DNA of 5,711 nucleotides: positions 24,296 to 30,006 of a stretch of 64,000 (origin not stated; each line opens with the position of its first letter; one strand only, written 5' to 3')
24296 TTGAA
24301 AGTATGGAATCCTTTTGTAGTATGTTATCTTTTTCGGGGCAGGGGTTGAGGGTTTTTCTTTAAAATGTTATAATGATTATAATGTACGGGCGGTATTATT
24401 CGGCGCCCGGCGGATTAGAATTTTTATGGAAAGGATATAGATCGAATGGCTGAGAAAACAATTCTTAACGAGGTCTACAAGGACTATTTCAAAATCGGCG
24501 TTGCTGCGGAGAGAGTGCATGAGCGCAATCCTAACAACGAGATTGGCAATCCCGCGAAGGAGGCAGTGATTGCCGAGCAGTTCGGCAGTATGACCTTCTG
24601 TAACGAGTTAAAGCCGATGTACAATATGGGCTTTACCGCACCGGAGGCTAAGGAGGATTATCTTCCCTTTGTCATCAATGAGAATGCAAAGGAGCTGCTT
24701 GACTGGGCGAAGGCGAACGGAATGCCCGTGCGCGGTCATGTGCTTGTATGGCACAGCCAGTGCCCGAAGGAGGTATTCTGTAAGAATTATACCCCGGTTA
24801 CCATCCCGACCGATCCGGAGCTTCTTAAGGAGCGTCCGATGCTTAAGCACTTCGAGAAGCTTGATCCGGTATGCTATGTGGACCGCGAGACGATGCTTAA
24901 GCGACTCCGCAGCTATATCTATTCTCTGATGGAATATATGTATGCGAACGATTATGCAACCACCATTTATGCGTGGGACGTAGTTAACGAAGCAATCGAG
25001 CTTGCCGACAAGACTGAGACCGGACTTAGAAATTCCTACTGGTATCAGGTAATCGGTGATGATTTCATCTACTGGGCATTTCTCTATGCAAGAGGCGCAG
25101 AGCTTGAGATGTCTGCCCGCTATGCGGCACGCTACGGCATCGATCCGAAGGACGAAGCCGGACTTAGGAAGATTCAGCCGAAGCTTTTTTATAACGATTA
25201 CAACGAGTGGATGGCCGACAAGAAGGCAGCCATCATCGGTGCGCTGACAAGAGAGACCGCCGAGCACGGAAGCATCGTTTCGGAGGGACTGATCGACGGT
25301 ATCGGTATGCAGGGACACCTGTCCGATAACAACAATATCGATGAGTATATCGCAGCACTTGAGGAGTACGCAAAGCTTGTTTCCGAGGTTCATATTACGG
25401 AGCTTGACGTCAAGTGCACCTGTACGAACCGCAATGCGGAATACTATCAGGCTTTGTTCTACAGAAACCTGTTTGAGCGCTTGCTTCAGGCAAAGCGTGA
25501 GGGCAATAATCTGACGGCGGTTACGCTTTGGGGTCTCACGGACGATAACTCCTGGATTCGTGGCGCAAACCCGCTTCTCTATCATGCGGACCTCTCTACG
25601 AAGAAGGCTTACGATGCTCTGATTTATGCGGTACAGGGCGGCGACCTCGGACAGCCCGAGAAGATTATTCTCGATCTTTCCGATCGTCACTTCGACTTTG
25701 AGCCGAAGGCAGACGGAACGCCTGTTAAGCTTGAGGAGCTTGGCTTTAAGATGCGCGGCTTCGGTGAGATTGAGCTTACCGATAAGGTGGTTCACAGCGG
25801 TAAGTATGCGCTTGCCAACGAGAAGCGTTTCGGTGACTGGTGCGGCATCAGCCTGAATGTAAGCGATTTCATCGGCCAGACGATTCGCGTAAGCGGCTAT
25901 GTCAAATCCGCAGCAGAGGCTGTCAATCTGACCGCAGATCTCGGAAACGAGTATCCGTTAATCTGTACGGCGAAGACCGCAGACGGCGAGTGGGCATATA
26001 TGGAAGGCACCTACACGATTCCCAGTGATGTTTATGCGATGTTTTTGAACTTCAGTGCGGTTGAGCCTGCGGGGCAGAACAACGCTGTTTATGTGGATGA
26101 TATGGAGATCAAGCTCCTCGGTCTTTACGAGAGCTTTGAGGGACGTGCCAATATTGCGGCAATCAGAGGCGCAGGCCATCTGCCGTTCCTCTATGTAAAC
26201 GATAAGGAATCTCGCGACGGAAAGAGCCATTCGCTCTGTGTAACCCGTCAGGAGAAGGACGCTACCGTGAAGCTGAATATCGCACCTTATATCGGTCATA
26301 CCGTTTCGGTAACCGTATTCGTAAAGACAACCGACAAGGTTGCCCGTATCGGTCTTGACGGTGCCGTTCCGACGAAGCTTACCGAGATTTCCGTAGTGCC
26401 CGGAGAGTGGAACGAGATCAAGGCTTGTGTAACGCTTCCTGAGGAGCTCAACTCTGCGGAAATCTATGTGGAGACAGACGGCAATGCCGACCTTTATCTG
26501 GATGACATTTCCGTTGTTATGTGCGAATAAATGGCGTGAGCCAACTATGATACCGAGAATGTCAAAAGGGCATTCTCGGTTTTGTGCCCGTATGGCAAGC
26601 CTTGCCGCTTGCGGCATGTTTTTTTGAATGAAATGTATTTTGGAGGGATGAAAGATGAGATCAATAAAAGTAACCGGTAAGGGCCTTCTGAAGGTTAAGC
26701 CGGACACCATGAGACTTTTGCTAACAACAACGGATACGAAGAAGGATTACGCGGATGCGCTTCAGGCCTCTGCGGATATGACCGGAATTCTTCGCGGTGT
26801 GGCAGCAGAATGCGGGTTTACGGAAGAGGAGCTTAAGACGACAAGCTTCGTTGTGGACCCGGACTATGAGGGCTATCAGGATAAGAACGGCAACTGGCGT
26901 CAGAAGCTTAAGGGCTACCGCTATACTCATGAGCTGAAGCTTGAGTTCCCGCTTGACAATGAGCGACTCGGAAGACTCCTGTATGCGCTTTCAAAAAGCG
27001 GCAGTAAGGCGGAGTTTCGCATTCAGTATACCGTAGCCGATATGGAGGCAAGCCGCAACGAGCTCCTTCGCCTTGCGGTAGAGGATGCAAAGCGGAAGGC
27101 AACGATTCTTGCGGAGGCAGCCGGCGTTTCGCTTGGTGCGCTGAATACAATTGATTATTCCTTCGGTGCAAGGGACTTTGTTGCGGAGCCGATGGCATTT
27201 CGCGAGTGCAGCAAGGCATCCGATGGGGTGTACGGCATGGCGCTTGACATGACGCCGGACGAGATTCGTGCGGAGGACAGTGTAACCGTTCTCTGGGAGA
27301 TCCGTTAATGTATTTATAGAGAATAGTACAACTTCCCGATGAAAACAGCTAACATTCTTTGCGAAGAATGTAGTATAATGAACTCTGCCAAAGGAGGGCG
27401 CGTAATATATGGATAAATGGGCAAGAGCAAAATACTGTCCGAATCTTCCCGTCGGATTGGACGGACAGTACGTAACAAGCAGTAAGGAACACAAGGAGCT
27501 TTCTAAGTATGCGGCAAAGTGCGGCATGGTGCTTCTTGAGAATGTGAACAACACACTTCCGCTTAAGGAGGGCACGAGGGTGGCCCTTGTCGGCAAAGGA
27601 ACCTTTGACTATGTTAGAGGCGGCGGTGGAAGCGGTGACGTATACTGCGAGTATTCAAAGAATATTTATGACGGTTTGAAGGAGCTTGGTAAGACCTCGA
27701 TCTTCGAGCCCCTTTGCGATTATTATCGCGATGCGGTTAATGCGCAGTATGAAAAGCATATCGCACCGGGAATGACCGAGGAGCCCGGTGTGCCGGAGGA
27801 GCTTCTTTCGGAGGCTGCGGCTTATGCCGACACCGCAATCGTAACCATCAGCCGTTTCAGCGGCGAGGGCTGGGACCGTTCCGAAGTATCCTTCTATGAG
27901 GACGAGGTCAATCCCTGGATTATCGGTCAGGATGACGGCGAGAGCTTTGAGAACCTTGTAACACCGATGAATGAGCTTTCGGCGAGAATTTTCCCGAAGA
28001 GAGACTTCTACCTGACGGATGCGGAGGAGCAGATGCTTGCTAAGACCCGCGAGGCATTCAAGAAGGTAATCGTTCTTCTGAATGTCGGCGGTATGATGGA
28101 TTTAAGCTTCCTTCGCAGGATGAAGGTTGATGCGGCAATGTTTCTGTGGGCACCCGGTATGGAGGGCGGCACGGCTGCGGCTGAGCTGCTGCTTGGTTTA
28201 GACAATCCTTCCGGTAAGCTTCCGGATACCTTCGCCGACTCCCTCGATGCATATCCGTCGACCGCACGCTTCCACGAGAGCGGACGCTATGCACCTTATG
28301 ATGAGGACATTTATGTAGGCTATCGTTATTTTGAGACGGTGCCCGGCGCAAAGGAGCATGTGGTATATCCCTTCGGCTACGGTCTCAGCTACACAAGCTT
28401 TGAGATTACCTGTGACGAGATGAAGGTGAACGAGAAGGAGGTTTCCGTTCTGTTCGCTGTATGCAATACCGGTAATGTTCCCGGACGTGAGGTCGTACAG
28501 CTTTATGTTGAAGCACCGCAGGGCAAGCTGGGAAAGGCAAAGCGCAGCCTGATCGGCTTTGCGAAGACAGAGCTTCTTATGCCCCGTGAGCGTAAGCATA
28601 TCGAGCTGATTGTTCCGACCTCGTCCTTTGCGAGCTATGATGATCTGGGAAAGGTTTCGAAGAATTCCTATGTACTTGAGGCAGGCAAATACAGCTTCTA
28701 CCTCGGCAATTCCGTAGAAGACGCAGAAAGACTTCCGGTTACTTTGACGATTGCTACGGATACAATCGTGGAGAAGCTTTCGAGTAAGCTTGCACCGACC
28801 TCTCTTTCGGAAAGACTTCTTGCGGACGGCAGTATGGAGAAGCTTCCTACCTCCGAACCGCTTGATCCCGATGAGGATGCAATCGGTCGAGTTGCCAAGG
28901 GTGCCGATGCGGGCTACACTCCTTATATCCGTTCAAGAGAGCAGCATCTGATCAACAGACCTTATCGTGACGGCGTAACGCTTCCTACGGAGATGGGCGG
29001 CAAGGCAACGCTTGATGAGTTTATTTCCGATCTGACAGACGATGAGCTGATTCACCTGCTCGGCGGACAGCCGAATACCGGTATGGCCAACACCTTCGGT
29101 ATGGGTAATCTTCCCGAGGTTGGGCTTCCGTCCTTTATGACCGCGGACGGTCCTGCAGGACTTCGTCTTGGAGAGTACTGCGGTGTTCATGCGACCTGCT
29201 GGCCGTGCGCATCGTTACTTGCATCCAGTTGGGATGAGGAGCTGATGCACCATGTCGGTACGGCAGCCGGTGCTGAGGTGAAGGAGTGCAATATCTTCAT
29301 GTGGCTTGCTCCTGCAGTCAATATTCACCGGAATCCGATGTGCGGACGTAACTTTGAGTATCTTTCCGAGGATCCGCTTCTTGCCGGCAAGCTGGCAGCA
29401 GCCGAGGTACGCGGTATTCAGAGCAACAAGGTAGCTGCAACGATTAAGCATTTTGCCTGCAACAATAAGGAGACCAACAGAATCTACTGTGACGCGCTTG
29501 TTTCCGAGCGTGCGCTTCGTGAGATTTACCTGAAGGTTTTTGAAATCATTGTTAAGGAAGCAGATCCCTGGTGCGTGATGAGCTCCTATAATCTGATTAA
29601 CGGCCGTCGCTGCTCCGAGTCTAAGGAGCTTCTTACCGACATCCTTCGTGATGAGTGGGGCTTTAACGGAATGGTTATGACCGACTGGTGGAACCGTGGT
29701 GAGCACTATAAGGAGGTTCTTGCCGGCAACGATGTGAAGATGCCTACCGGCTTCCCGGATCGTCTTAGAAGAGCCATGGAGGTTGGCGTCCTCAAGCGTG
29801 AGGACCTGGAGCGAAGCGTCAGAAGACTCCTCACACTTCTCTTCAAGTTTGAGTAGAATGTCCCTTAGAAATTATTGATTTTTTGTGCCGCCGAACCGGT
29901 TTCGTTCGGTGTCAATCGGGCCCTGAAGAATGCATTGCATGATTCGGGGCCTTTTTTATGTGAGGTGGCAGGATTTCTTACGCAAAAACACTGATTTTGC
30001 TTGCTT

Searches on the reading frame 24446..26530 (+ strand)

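Call 45: search_protein_families(library=pfam, proteins=[window:24446-26530:+])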
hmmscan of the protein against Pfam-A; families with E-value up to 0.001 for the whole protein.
window:24446-26530:+ (694 aa): 2 families
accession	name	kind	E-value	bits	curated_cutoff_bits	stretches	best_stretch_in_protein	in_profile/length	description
PF00331.26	Glyco_hydro_10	-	5.6e-64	216.8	22.1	1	7-393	2-309/311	Glycosyl hydrolase family 10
PF02018.23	CBM_4_9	-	5.1e-08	33.8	25.9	1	434-529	17-122/136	Carbohydrate binding domain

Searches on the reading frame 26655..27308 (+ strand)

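Call 51: search_protein_families(library=pfam, proteins=[window:26655-27308:+])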
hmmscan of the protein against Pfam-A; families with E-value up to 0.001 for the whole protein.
window:26655-27308:+ (217 aa): 1 family
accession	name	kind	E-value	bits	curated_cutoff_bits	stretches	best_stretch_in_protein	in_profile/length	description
PF04402.19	SIMPL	-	5.6e-32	112.1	25.2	1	4-212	1-203/205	Protein of unknown function (DUF541)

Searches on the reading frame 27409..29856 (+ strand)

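Call 51: search_protein_families(library=pfam, proteins=[window:27409-29856:+])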
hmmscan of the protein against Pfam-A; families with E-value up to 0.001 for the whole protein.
window:27409-29856:+ (815 aa): 3 families
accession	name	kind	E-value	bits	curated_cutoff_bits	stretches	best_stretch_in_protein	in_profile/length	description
PF01915.27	Glyco_hydro_3_C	-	1.2e-38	133.6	31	1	40-328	1-200/200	Glycosyl hydrolase family 3 C-terminal domain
PF00933.27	Glyco_hydro_3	-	4.8e-35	121.9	27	1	572-810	62-316/316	Glycosyl hydrolase family 3 N terminal domain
PF14310.12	Fn3-like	-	3.7e-14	53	25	1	361-435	1-70/71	Fibronectin type III-like domain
